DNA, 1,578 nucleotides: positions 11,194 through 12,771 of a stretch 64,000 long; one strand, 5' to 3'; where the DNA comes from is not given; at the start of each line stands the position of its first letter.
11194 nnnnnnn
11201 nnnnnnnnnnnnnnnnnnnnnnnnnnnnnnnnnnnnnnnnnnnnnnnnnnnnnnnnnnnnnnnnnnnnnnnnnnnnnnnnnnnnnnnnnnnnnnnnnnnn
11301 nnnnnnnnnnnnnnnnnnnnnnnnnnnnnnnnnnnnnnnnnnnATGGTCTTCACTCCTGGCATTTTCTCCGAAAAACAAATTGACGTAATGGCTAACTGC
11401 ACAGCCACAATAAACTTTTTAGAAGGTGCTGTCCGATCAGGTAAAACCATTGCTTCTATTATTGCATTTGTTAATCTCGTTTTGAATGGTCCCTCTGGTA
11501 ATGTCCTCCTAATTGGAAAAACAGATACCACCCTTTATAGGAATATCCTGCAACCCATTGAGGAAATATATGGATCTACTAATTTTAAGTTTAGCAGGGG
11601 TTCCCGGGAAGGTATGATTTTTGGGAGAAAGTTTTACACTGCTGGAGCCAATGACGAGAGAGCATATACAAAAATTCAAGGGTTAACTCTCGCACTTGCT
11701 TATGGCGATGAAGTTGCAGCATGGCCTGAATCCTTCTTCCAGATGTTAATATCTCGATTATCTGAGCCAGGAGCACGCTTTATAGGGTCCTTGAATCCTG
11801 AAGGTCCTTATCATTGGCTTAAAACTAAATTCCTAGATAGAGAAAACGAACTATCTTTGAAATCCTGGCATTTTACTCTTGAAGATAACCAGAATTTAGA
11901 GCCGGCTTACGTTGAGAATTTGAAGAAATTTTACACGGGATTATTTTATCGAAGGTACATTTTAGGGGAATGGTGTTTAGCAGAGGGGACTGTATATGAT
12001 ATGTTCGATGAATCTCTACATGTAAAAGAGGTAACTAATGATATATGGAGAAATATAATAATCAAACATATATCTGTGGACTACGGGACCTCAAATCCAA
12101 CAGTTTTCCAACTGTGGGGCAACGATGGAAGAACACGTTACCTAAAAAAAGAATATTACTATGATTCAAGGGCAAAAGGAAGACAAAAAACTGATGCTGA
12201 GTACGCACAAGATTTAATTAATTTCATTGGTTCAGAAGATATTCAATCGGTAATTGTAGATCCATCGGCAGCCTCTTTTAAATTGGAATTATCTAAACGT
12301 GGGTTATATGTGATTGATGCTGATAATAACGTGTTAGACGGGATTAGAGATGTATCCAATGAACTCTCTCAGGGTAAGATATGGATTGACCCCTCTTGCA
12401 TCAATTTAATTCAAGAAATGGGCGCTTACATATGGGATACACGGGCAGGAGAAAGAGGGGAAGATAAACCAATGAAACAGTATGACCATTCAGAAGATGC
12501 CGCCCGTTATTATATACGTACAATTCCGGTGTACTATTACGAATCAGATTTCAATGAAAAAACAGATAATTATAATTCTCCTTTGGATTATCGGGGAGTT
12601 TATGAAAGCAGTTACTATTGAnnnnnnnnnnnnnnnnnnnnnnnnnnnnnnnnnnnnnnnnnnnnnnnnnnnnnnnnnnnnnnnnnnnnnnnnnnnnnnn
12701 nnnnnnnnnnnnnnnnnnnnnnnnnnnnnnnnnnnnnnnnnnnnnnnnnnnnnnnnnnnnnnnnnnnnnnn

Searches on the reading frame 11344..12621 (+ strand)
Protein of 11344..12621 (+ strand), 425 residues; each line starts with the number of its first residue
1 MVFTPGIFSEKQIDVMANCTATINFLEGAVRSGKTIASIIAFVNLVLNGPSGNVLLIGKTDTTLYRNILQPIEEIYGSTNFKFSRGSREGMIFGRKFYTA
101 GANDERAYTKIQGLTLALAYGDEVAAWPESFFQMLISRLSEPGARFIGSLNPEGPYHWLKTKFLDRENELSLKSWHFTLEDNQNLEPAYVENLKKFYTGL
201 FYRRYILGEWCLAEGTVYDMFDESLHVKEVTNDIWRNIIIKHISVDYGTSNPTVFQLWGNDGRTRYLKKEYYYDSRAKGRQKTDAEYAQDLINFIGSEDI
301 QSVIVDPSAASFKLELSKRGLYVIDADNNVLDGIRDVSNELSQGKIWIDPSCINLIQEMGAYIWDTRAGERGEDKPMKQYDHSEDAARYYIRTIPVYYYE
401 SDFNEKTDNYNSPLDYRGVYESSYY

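Call 10: search_protein_families(library=pfam, proteins=[window:11344-12621:+], max_evalue=0.001)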
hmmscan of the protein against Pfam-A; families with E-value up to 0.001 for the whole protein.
window:11344-12621:+ (425 aa): 2 families
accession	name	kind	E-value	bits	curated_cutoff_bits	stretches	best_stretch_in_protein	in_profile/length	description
PF03237.21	Terminase_6N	-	3.1e-10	40.5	22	1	27-223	3-213/215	Terminase large subunit, T4likevirus-type, N-terminal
PF04466.19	Terminase_3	-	3.7e-10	40.1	23.2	1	22-198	3-188/201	Phage terminase large subunit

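Call 42: search_dna_similar(query=window:11344-12621:+, collection=phages, mode=protein, max_rows=12)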
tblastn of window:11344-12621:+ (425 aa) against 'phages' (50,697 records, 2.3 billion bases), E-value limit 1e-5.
Records with a match: 1320; places in all: 1320; records where one place covers at least 80% of the query: 607.
Best place of each record, by identity: <60% 1320.
By first word of the organism name: Salmonella 267; Streptococcus 215; Escherichia 130; Staphylococcus 104; Klebsiella 81; Vibrio 68; Clostridium 55; Bacillus 44; Streptomyces 43; Lactobacillus 41; and 66 more.
By host as written in the record: - 139; Streptococcus thermophilus 53; Escherichia coli 43; Staphylococcus aureus 39; Salmonella enterica subsp. enterica serovar Enteritidis PT1 39; Vibrio harveyi BAA-1116 36; Clostridium sporogenes ATCC-15579 30; Klebsiella pneumoniae 26; and 423 more.
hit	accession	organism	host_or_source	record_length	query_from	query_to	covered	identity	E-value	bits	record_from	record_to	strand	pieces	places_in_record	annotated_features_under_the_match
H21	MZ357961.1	Bacillus phage Flasso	Bacillus cereus MCR1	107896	3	393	92%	46.0%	2e-110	362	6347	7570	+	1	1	terminase large subunit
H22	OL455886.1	Streptomyces phage Piccadilly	Streptomyces sanglieri UNT16F27A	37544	8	389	90%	44.1%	2e-93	313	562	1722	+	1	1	2: terminase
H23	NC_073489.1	Streptomyces phage Piccadilly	Streptomyces sanglieri UNT16F27A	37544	8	389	90%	44.1%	2e-93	313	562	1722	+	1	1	2: terminase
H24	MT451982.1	Streptomyces phage Cumberbatch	Streptomyces sanglieri UNT16F27A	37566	8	389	90%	44.1%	2e-93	313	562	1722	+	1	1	2: terminase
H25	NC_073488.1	Streptomyces phage Cumberbatch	Streptomyces sanglieri UNT16F27A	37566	8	389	90%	44.1%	2e-93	313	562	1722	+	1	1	2: terminase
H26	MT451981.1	Streptomyces phage Vondra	Streptomyces sanglieri UNT16F27A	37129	8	389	90%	43.9%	3e-94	315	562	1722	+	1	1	2: terminase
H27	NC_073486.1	Streptomyces phage Vondra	Streptomyces sanglieri UNT16F27A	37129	8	389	90%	43.9%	3e-94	315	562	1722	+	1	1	2: terminase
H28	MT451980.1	Streptomyces phage Ignacio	Streptomyces sanglieri UNT16F27A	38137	8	389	90%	43.9%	4e-94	315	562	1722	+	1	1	2: terminase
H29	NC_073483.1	Streptomyces phage Ignacio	Streptomyces sanglieri UNT16F27A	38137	8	389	90%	43.9%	4e-94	315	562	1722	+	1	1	2: terminase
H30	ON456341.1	Streptomyces phage HFrancette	Streptomyces sanglieri UNT16F27A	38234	8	389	90%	43.9%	4e-94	315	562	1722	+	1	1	2: terminase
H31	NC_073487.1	Streptomyces phage HFrancette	Streptomyces sanglieri UNT16F27A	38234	8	389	90%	43.9%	4e-94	315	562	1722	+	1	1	2: terminase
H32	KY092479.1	Streptomyces phage Ididsumtinwong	Streptomyces venezuelae ATCC 10712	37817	5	393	92%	42.7%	2e-91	308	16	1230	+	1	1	terminase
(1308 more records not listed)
